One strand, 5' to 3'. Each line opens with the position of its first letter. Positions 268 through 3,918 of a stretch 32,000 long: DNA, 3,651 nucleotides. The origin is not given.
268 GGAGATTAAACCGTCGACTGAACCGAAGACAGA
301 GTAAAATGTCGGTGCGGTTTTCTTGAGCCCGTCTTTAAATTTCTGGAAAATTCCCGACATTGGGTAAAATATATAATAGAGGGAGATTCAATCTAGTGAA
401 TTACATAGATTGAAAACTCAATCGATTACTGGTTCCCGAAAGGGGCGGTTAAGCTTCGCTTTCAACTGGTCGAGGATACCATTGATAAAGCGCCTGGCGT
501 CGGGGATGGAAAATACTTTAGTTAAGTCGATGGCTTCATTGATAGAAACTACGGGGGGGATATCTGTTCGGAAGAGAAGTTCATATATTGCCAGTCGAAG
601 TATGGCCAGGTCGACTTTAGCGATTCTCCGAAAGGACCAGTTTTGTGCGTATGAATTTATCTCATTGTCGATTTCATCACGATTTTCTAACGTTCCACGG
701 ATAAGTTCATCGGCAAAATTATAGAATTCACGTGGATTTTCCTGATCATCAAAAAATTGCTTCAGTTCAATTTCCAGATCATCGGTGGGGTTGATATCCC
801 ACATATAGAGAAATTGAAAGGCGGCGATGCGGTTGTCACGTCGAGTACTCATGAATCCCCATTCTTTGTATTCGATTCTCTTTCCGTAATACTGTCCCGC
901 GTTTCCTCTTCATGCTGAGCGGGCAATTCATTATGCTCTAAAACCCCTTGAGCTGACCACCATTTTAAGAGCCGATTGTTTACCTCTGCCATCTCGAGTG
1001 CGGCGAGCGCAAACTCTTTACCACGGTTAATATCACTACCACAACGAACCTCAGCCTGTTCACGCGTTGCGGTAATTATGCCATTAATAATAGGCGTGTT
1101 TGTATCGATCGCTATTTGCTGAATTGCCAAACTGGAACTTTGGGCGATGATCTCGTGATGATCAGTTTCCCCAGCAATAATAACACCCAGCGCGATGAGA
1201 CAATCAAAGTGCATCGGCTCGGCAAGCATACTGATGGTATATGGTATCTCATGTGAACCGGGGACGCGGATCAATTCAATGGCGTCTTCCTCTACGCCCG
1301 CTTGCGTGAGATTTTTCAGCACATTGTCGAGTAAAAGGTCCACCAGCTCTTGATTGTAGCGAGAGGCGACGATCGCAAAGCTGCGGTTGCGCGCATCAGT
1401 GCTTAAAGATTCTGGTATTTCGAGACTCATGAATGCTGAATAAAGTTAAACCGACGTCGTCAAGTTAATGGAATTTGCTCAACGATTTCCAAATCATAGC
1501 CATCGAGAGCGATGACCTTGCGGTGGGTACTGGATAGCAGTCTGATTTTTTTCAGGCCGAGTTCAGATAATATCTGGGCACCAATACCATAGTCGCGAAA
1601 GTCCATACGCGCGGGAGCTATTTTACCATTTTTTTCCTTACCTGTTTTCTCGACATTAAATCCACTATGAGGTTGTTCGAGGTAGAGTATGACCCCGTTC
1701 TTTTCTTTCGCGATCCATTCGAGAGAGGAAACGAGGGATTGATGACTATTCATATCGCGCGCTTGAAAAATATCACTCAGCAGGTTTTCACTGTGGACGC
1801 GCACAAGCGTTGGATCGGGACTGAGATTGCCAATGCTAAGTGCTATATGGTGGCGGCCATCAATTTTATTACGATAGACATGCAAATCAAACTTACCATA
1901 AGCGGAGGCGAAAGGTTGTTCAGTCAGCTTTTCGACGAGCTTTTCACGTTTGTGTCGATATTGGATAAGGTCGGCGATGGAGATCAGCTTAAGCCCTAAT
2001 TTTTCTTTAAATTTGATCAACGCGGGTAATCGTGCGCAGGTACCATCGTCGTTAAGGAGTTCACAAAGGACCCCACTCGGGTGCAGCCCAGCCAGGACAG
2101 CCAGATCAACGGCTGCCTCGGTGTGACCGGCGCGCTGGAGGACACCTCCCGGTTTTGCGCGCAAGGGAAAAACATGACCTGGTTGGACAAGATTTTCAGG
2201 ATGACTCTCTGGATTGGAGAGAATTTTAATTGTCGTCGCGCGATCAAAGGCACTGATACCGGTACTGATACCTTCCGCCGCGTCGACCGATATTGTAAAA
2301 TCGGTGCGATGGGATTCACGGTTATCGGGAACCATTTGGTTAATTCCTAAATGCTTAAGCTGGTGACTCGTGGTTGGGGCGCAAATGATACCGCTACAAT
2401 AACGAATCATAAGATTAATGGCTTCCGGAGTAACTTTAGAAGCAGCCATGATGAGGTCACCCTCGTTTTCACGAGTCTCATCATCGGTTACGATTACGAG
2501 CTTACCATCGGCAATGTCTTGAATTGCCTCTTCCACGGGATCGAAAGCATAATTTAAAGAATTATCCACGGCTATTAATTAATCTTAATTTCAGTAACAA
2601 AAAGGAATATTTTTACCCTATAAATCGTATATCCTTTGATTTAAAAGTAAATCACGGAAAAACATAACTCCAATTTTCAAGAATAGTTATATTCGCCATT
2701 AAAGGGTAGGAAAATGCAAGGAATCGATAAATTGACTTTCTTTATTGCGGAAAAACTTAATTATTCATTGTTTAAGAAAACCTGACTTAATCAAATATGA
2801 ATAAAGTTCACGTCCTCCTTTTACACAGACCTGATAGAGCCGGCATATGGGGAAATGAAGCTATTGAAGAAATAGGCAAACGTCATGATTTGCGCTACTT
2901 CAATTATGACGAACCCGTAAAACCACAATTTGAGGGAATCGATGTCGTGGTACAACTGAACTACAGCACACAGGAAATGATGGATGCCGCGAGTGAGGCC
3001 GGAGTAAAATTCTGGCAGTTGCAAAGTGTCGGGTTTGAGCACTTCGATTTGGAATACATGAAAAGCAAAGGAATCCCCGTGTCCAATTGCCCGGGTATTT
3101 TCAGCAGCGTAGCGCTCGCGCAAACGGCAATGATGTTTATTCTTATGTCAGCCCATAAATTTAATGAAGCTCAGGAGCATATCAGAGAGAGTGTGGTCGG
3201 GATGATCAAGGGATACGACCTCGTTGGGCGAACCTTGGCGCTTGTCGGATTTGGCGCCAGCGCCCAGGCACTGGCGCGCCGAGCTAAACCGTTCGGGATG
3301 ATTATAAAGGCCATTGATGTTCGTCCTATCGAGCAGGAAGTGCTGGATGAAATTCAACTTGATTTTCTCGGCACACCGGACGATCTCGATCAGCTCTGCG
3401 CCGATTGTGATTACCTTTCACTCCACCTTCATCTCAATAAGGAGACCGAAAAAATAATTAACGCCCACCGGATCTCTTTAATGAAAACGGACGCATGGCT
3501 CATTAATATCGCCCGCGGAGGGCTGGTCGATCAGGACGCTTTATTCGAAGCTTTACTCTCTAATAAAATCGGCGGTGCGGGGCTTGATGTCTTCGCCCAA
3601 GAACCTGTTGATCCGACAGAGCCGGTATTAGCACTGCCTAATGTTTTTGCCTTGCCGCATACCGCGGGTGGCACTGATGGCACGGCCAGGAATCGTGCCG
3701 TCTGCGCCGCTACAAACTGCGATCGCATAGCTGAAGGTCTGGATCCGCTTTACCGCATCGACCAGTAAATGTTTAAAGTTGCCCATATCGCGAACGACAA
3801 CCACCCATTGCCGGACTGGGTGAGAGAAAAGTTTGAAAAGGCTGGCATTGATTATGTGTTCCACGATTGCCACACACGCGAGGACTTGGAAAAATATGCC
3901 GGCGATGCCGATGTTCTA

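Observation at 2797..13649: Eleven-gene oxidative catabolic island with no kinase, hydrolase or regulator and an unknown substrate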

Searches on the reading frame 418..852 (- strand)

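Call 4: search_protein_families(library=pfam, proteins=[window:418-852:-])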
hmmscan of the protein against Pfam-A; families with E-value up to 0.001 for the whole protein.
window:418-852:- (144 aa): 1 family
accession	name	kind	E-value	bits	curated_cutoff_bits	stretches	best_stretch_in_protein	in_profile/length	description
PF01029.23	NusB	-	3.4e-35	121.8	23.1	1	6-130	2-131/133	NusB family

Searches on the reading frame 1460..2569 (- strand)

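Call 4: search_protein_families(library=pfam, proteins=[window:1460-2569:-])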
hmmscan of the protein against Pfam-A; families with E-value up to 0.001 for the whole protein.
window:1460-2569:- (369 aa): 2 families
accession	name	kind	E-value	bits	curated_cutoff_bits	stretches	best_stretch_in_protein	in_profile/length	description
PF00926.24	DHBP_synthase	-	3.9e-83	278.1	26.4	1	13-204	1-191/191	3,4-dihydroxy-2-butanone 4-phosphate synthase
PF00925.25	GTP_cyclohydro2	-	7e-41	140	23.3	1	216-367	4-165/165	GTP cyclohydrolase II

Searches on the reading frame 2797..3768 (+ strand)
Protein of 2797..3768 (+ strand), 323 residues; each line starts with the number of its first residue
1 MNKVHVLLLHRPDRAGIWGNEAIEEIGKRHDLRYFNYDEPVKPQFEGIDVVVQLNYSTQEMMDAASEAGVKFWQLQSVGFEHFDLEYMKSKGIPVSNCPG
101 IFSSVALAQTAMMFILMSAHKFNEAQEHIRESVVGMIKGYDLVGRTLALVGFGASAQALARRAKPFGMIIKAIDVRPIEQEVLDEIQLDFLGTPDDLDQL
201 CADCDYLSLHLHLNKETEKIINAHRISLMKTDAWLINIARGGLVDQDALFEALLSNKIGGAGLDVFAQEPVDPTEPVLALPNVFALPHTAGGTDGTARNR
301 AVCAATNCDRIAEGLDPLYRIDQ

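Call 3: search_protein_families(library=pfam, proteins=[window:2797-3768:+])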
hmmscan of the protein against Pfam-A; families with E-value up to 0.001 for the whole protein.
window:2797-3768:+ (323 aa): 2 families
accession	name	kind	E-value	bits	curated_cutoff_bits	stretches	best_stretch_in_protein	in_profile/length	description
PF02826.25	2-Hacid_dh_C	-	8e-48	162.6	25.1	1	112-290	1-178/178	D-isomer specific 2-hydroxyacid dehydrogenase, NAD binding domain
PF00389.36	2-Hacid_dh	-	7.9e-12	45.4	24.6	1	23-318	12-130/134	D-isomer specific 2-hydroxyacid dehydrogenase, catalytic domain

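Call 5: search_protein_families(library=ncbifam, proteins=[window:2797-3768:+], max_evalue=0.00001)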
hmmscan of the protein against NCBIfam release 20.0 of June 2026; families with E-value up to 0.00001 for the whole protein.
window:2797-3768:+ (323 aa): 21 families
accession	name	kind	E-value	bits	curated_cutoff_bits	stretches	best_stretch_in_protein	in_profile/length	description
NF009714.1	PRK13243.1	equivalog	4.5e-46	157.7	455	1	71-313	69-314/332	glyoxylate reductase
TIGR01327.1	PGDH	equivalog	8.7e-44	150.2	454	1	70-313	63-302/525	phosphoglycerate dehydrogenase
NF041369.1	Dhydh_Halo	equivalog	1.1e-39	136.5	400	1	75-314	61-297/305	D-2-hydroxyacid dehydrogenase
NF005069.0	PRK06487.1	equivalog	3.9e-38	131.3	448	1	44-303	45-301/320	2-hydroxyacid dehydrogenase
NF011938.0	PRK15409.1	equivalog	8.3e-37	126.9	492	1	77-308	74-305/324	glyoxylate/hydroxypyruvate reductase GhrB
NF000492.1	vanH_gen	exception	1.5e-31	109.6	540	1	59-269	56-255/312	D-lactate dehydrogenase VanH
NF008759.0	PRK11790.1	equivalog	4.3e-30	104.7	404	1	77-301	84-306/410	phosphoglycerate dehydrogenase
NF005750.0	PRK07574.1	equivalog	3.3e-29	102.1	329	1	56-293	103-338/386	NAD-dependent formate dehydrogenase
NF006263.0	PRK08410.1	equivalog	3.6e-27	95.6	389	1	58-290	54-285/311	D-2-hydroxyacid dehydrogenase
NF005387.0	PRK06932.1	equivalog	2.3e-26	92.5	492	1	70-295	66-293/314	2-hydroxyacid dehydrogenase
NF000112.1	vanH-Amyco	exception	1.1e-25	90.7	625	1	58-269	84-284/348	VanH-AOV family D-lactate dehydrogenase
NF001309.0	PRK00257.1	equivalog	1.9e-25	89.6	434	1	68-309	57-276/379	4-phosphoerythronate dehydrogenase PdxB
NF000151.1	vanH-Ac1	exception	2e-25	89.8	750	1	61-269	94-291/351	D-lactate dehydrogenase VanH-Ac1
NF000371.1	vanH_Agroup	exception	4e-24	85.4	700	1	62-308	64-312/322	VanH-A/VanH-Pt family D-lactate dehydrogenase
NF000128.1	vanH-Sc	exception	1e-23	84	650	1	60-269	77-275/337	D-lactate dehydrogenase VanH-Sc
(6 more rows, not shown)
